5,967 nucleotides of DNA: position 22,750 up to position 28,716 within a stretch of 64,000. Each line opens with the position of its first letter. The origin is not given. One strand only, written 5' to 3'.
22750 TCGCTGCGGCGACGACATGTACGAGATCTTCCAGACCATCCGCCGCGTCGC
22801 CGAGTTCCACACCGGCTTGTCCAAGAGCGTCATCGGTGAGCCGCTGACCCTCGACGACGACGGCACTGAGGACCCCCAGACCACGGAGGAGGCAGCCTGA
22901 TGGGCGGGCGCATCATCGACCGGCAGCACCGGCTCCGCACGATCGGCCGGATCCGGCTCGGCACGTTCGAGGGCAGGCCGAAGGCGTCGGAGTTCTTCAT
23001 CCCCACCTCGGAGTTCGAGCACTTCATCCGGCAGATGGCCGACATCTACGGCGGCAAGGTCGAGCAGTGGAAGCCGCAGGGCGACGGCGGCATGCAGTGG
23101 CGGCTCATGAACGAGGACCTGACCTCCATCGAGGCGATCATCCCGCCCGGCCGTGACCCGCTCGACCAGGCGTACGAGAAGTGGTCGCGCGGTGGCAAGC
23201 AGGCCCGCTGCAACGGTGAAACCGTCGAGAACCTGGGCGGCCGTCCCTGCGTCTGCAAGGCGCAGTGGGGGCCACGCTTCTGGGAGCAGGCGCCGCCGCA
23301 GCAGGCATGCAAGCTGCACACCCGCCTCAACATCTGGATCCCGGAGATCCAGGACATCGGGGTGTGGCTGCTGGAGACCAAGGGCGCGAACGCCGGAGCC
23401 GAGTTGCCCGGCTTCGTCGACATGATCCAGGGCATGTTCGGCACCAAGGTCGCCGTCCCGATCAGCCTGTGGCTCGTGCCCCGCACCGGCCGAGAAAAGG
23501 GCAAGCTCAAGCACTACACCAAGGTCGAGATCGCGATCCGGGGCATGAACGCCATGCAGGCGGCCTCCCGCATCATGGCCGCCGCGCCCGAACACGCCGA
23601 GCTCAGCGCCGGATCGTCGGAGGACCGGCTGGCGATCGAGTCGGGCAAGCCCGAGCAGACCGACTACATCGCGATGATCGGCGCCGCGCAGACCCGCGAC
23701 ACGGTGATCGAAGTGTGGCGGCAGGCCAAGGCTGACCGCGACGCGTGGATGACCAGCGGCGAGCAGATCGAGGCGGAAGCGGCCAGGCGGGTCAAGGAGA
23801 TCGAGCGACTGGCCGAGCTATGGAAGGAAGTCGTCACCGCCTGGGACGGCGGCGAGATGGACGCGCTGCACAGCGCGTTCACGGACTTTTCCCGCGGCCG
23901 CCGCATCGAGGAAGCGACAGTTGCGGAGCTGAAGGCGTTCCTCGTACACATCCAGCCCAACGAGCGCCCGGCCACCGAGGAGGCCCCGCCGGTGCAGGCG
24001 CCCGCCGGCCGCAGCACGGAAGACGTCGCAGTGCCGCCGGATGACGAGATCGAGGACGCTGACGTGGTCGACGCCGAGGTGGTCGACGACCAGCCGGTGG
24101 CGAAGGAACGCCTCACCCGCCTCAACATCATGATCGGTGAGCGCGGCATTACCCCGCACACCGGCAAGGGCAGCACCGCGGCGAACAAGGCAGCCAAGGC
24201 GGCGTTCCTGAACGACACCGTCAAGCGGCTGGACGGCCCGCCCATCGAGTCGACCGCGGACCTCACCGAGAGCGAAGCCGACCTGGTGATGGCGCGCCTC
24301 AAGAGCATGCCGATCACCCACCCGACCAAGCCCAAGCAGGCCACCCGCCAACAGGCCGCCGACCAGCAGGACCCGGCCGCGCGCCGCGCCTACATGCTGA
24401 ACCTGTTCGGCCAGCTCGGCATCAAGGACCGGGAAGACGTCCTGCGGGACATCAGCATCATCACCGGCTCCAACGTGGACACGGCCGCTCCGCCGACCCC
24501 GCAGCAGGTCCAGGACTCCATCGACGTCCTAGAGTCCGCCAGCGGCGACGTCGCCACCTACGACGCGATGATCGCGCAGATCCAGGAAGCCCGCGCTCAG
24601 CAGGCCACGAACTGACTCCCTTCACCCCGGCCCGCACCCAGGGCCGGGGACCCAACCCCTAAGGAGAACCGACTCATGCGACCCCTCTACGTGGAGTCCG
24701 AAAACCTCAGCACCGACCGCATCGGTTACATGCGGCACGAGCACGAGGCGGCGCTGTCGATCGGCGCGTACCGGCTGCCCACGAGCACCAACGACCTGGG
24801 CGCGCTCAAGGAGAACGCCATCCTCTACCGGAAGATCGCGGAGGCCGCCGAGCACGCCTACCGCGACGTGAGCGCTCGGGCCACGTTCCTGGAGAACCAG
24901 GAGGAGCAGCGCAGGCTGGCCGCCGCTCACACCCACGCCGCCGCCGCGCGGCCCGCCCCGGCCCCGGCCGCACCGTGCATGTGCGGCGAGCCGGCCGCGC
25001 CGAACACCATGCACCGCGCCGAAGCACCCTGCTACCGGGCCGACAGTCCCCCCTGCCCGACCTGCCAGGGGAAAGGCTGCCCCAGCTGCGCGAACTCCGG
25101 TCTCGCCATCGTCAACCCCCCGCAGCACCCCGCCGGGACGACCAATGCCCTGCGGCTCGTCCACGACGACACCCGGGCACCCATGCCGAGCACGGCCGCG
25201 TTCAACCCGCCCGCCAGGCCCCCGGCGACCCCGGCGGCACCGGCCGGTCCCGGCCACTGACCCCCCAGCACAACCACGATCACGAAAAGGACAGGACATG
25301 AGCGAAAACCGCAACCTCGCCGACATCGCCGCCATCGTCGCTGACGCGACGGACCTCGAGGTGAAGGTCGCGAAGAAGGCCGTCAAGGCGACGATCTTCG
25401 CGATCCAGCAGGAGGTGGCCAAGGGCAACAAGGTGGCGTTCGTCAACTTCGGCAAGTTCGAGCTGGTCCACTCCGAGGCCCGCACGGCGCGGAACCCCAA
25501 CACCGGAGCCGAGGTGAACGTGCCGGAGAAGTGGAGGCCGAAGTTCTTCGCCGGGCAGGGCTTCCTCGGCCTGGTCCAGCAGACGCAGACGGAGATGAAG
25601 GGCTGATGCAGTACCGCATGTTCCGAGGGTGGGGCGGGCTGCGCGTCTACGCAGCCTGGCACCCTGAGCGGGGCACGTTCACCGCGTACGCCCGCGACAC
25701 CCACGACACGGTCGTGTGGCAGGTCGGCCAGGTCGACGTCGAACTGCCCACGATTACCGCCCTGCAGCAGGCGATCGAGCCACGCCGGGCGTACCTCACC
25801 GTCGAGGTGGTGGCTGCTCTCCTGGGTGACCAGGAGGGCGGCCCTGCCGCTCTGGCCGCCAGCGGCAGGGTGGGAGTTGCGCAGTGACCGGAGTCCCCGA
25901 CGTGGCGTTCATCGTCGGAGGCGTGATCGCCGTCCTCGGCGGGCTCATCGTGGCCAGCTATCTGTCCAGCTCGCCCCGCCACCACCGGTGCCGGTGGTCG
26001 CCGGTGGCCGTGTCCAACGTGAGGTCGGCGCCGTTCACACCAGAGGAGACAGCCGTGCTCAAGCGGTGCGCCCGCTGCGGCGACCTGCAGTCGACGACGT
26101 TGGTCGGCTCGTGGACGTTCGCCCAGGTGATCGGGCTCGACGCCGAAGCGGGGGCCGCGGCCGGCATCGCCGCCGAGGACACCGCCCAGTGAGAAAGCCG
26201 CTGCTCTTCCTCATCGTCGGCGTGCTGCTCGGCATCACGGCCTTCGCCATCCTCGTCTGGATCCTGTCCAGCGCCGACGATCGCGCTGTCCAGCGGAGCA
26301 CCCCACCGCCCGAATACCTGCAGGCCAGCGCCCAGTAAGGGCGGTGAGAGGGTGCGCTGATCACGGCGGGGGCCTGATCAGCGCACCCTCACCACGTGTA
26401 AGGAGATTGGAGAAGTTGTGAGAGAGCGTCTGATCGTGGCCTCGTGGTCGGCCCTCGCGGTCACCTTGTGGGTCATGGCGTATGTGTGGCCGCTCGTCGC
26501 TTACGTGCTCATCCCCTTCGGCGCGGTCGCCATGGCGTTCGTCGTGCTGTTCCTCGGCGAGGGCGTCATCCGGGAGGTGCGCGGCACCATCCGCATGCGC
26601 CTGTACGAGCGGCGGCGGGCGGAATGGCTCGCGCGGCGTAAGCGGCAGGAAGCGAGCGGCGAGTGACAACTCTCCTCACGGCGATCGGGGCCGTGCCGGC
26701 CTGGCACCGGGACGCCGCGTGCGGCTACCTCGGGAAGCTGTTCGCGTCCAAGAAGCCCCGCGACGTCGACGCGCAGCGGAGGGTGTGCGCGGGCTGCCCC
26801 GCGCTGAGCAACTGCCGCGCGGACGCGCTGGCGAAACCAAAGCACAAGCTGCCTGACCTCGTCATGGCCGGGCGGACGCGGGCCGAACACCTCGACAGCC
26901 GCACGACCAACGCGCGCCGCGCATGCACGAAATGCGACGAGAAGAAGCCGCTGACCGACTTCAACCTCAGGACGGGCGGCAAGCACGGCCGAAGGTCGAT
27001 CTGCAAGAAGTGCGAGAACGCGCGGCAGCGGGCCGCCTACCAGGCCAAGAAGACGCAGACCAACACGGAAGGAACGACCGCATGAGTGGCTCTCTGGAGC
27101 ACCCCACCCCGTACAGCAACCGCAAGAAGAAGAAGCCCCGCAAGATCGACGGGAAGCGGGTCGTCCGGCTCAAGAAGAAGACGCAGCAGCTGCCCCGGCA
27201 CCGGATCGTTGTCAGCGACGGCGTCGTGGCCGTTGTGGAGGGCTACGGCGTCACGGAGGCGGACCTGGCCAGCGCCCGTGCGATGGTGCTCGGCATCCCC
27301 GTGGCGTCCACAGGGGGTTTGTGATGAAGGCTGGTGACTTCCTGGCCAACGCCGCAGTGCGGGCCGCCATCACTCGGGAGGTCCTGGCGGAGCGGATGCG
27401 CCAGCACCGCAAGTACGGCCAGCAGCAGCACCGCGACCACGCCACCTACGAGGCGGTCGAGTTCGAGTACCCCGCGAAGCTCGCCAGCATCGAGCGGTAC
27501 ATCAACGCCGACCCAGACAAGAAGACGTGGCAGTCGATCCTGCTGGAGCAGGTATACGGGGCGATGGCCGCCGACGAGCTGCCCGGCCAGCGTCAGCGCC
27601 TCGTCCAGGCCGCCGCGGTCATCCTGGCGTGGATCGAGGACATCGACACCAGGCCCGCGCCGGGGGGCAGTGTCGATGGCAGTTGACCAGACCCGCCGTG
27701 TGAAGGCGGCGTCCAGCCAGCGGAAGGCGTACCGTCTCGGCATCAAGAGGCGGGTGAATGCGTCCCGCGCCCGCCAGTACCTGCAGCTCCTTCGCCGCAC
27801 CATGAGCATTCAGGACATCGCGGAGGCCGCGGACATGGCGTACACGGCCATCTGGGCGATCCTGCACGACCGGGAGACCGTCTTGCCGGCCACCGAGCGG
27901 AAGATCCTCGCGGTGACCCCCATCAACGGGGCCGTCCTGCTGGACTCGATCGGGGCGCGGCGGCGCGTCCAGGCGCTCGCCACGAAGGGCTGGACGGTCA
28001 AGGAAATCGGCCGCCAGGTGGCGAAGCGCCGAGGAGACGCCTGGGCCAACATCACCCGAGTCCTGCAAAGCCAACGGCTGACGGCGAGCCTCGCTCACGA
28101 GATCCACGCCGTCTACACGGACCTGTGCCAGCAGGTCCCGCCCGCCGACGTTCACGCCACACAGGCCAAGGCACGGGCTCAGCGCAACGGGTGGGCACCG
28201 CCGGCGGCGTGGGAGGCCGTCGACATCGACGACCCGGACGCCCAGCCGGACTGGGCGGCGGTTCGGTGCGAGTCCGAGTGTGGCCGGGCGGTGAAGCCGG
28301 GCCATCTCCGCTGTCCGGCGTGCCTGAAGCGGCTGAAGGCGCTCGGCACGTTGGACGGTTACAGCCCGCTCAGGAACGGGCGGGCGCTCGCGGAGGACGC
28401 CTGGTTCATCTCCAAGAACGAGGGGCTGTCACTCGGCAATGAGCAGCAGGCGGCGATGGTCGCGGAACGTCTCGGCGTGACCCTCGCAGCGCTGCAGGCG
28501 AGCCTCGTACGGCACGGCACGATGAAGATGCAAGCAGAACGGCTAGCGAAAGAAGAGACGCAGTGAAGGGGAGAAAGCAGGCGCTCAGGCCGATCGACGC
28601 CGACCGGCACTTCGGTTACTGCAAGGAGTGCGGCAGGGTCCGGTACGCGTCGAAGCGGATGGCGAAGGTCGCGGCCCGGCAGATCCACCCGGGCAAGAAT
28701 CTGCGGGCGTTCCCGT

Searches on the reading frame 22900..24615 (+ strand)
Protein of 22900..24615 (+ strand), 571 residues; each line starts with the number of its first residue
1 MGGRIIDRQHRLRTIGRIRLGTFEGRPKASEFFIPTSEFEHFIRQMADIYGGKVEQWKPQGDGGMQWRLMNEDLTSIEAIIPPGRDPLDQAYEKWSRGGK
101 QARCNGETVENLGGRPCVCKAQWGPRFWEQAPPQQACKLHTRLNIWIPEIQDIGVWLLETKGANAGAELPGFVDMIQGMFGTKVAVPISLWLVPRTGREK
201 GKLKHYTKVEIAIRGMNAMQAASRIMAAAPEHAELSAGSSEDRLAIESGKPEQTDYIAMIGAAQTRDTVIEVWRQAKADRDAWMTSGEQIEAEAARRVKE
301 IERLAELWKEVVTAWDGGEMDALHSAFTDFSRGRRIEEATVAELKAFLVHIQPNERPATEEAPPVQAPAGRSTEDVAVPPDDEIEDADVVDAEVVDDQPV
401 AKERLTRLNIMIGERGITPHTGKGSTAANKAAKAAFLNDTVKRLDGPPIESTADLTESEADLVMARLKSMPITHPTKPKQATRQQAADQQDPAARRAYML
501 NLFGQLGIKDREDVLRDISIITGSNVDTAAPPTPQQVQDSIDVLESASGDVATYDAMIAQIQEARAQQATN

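Call 18: search_protein_families(library=pfam, proteins=[window:22900-24615:+], max_evalue=0.001)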
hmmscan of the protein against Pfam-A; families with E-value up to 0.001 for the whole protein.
window:22900-24615:+ (571 aa): 1 family
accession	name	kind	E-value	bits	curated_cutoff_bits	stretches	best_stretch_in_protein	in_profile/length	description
PF18897.5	Gp3-like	-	5.9e-30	105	23.6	1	15-212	1-189/191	Recombination directionality factor-like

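Call 40: search_protein_families(library=phrogs, proteins=[window:22900-24615:+], max_evalue=0.001)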
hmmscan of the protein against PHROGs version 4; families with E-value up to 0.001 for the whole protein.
window:22900-24615:+ (571 aa): 1 family
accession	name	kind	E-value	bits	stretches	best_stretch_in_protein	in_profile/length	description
phrog_16191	-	unknown function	1e-57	197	1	1-300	1-286/390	-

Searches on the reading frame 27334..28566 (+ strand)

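Call 18: search_protein_families(library=pfam, proteins=[window:27334-28566:+], max_evalue=0.001)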
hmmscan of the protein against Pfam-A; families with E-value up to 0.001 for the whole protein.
window:27334-28566:+ (410 aa): 1 family
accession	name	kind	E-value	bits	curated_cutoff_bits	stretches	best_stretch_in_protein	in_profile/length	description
PF13542.12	HTH_Tnp_ISL3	-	0.0005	19.9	27.4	0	150-180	21-50/51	Helix-turn-helix domain of transposase family ISL3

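Call 40: search_protein_families(library=phrogs, proteins=[window:27334-28566:+], max_evalue=0.001)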
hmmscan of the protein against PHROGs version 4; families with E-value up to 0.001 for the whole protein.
window:27334-28566:+ (410 aa): 1 family
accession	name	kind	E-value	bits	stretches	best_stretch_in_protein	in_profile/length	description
phrog_1590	-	unknown function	1.3e-32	114.2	1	121-397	30-276/281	-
